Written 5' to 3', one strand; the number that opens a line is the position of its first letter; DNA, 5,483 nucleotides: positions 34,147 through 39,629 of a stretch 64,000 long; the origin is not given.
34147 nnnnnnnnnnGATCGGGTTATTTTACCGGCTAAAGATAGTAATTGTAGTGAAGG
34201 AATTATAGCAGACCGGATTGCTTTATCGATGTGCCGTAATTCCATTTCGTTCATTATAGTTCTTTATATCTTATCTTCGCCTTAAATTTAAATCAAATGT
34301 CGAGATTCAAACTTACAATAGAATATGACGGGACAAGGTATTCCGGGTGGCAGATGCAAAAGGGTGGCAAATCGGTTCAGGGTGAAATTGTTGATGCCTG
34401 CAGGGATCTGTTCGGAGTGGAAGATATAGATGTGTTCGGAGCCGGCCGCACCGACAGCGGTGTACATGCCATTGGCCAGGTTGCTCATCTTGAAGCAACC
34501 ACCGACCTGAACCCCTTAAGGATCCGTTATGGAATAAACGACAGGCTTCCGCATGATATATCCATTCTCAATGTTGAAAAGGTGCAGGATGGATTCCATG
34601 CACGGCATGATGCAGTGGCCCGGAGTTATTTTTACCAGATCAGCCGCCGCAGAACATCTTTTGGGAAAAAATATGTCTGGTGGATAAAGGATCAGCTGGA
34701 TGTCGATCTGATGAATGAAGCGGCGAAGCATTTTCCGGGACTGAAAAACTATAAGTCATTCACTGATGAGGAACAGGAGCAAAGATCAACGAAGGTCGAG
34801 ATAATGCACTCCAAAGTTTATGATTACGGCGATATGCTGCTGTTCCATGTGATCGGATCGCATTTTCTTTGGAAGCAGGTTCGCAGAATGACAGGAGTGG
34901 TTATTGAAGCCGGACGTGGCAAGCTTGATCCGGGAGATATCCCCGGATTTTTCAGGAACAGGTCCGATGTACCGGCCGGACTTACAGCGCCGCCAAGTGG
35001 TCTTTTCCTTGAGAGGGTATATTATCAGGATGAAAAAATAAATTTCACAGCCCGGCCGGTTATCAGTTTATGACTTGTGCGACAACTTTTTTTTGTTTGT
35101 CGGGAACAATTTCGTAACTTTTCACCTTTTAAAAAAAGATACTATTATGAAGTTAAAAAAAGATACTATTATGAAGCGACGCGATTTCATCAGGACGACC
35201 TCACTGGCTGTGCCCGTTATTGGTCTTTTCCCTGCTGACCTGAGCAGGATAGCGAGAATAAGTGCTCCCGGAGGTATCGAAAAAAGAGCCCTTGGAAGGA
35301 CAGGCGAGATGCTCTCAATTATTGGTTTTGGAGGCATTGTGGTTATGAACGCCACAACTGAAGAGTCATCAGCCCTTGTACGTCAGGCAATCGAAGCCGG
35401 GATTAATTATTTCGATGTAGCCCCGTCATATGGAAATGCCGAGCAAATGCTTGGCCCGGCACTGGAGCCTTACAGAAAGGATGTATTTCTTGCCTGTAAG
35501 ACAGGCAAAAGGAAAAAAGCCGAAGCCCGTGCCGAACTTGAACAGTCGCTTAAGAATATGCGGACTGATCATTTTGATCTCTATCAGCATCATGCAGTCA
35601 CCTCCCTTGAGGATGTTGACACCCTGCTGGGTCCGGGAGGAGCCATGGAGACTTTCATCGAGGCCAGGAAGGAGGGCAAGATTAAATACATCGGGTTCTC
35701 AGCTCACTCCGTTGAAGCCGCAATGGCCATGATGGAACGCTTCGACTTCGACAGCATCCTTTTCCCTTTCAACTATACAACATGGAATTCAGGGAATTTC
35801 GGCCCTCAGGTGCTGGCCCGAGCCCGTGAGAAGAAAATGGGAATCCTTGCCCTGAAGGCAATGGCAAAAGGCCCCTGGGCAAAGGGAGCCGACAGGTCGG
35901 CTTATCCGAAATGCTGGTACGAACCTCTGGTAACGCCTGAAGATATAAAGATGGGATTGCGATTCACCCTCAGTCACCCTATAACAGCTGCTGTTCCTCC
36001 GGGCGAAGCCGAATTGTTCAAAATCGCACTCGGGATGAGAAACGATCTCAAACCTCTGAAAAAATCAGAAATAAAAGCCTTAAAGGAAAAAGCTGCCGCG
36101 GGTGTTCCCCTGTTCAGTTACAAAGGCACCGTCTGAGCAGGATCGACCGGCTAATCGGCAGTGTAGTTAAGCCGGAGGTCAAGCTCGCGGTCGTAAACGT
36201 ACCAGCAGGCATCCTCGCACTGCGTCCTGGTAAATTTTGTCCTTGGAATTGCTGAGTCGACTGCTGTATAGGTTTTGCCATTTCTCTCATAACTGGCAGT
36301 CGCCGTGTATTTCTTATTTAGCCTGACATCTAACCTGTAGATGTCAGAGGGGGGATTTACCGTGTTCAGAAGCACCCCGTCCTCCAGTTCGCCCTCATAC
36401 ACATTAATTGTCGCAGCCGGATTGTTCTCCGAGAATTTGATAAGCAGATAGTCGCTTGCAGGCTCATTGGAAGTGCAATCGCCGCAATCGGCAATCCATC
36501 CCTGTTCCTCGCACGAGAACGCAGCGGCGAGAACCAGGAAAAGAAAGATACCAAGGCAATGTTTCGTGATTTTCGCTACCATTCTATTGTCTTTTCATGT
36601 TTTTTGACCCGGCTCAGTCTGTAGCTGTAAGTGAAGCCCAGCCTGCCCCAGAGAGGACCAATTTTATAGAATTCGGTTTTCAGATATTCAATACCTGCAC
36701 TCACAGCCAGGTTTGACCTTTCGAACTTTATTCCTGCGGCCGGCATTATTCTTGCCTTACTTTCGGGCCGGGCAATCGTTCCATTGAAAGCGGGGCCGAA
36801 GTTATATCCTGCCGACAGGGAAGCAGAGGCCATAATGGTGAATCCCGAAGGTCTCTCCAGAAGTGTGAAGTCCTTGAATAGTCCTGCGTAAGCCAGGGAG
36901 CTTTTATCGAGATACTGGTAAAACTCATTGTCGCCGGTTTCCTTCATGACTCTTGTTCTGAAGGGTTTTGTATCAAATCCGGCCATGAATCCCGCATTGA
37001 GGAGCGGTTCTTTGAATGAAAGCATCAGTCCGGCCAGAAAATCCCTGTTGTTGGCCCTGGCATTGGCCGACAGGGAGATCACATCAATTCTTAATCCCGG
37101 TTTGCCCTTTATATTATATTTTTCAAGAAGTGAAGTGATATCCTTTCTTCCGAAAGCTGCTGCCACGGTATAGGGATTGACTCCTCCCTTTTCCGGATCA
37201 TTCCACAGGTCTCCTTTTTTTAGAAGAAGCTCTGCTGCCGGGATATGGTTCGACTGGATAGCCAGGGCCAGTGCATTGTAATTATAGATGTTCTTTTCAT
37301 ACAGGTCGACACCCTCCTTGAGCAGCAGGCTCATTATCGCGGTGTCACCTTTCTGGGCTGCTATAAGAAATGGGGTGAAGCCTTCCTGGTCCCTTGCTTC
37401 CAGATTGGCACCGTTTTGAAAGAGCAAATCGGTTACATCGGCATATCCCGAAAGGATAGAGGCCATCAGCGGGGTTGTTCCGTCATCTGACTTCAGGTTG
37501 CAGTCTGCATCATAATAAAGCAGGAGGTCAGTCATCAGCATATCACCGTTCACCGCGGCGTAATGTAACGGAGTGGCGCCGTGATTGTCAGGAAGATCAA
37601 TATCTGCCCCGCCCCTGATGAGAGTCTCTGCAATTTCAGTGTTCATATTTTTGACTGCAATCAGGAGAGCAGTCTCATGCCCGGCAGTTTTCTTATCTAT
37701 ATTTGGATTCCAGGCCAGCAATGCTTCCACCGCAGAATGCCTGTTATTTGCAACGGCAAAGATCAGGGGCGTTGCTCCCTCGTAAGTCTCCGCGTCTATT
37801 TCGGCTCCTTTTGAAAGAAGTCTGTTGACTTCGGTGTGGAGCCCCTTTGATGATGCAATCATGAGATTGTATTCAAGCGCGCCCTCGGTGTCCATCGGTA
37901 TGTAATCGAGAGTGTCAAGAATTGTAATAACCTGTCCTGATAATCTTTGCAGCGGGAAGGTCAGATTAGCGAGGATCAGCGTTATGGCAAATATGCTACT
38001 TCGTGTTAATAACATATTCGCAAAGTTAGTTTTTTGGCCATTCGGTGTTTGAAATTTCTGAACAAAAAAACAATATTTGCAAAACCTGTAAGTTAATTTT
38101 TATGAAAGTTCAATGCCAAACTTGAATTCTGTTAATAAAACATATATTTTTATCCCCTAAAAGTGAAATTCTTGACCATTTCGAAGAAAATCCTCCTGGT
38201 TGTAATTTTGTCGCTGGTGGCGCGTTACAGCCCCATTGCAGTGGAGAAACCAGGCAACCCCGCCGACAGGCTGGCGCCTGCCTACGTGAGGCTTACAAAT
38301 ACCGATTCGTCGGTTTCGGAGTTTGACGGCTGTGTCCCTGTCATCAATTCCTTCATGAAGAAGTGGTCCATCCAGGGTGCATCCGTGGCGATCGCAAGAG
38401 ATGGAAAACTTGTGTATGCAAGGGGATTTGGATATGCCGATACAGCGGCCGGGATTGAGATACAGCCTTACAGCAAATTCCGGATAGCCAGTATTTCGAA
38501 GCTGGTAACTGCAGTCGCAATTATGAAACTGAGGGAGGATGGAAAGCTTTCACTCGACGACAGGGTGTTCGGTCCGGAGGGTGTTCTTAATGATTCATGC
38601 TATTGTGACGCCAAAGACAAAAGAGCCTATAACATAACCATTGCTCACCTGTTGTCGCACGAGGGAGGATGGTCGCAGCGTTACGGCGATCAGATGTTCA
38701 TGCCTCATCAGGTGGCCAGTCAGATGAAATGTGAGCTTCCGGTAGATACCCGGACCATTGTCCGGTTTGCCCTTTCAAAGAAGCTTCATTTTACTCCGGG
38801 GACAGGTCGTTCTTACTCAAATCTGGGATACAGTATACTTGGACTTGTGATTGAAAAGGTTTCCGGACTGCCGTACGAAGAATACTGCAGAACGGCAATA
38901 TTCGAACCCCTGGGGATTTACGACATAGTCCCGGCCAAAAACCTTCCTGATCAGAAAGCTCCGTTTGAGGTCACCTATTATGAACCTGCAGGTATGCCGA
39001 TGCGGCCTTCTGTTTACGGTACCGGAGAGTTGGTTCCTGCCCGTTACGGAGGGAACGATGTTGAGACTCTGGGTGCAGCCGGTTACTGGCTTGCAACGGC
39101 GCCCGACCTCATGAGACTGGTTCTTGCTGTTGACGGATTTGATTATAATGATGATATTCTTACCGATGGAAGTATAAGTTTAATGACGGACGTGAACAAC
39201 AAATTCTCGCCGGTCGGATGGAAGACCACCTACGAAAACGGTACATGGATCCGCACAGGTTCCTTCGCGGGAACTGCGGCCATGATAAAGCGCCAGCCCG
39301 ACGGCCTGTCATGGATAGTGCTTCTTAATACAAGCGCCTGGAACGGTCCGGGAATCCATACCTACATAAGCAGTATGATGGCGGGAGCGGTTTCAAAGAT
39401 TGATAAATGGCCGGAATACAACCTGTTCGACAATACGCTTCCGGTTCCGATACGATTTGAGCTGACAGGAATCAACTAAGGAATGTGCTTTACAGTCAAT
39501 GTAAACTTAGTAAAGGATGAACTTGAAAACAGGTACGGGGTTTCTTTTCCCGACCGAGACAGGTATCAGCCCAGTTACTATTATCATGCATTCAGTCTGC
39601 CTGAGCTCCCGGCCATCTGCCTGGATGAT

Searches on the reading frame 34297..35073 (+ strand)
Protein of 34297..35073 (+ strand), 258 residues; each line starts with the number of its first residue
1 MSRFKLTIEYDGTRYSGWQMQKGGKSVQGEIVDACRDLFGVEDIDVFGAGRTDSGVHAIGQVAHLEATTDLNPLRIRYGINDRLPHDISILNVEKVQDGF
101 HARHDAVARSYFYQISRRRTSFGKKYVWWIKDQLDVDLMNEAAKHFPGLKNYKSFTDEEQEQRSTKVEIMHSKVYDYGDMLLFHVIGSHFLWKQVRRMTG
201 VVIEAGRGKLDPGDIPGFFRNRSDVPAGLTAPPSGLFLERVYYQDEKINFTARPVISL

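Call 24: search_protein_families(library=pfam, proteins=[window:34297-35073:+], max_evalue=0.1)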
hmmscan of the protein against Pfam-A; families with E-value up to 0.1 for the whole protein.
window:34297-35073:+ (258 aa): 2 families
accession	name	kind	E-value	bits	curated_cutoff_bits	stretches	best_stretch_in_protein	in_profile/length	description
PF01416.25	PseudoU_synth_1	-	5.3e-31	107.7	23.3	2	142-243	1-107/108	tRNA pseudouridine synthase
PF10105.14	DUF2344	-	0.0027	18.1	23.8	1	55-129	56-117/176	Uncharacterized protein conserved in bacteria (DUF2344)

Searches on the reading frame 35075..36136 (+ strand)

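Call 24: search_protein_families(library=pfam, proteins=[window:35075-36136:+], max_evalue=0.1)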
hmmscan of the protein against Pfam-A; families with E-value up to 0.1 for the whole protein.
window:35075-36136:+ (353 aa): 1 family
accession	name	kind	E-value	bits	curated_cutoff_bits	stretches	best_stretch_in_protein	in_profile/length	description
PF00248.27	Aldo_ket_red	-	3.3e-28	99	24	1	93-275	16-204/291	Aldo/keto reductase family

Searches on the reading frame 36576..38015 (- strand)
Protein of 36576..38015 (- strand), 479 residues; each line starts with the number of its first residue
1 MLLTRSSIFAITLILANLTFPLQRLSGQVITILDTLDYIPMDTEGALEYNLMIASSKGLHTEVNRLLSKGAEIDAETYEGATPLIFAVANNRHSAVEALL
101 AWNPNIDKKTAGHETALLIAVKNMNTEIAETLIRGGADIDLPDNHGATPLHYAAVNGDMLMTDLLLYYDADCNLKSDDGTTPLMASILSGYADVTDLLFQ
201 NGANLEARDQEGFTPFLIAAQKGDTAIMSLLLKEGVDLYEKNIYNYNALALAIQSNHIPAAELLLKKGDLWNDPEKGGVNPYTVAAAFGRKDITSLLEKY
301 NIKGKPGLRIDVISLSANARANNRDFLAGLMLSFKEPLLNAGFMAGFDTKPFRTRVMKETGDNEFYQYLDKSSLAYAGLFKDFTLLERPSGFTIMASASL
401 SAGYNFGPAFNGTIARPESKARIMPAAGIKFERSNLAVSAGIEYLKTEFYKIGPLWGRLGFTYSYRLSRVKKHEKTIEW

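Call 24: search_protein_families(library=pfam, proteins=[window:36576-38015:-], max_evalue=0.1)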
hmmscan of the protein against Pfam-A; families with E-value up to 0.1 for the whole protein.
window:36576-38015:- (479 aa): 7 families
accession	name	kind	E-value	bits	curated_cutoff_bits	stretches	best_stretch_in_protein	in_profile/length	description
PF12796.13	Ank_2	-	4.1e-48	162.3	27.3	4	117-209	1-90/90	Ankyrin repeats (3 copies)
PF00023.36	Ank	-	1.3e-34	116.7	21.1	5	145-176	1-32/33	Ankyrin repeat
PF13637.12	Ank_4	-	9e-29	99.3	22.7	6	150-198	1-49/50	Ankyrin repeats (many copies)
PF13606.12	Ank_3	-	2.7e-25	85.7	22.3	3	145-173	1-29/30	Ankyrin repeat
PF13857.12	Ank_5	-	1.3e-23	83.2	27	5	200-252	3-56/56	Ankyrin repeats (many copies)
PF24521.3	Ank_KRIT1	-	9.2e-07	29.1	80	1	147-234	19-107/149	KRIT1 ankyrin-repeats domain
PF23745.1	ANK_LRRK2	-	7.8e-05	23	27.5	0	150-240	35-122/130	LRRK2 ANK repeat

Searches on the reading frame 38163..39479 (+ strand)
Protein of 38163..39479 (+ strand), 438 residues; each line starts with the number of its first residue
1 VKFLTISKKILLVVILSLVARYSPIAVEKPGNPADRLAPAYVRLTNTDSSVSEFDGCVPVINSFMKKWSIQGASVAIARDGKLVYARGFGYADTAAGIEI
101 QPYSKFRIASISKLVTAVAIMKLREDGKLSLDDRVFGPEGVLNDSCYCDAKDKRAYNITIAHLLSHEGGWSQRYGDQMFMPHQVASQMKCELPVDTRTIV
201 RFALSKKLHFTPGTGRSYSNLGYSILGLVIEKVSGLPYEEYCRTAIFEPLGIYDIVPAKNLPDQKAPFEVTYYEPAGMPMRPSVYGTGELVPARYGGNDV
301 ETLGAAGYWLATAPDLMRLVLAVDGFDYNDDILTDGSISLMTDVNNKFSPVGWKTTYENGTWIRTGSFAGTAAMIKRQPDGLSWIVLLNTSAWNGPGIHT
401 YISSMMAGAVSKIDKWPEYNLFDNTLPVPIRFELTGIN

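Call 24: search_protein_families(library=pfam, proteins=[window:38163-39479:+], max_evalue=0.1)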
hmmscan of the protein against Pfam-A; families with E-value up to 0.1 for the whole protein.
window:38163-39479:+ (438 aa): 3 families
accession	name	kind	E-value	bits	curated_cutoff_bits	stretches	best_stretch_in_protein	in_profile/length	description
PF00144.29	Beta-lactamase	-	1e-51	176.5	27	1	61-395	5-315/329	Beta-lactamase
PF13354.11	Beta-lactamase2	-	0.0014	18.4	22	1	94-135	9-50/214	Beta-lactamase enzyme family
PF00768.25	Peptidase_S11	-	0.07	13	27.6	0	104-135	33-64/239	D-alanyl-D-alanine carboxypeptidase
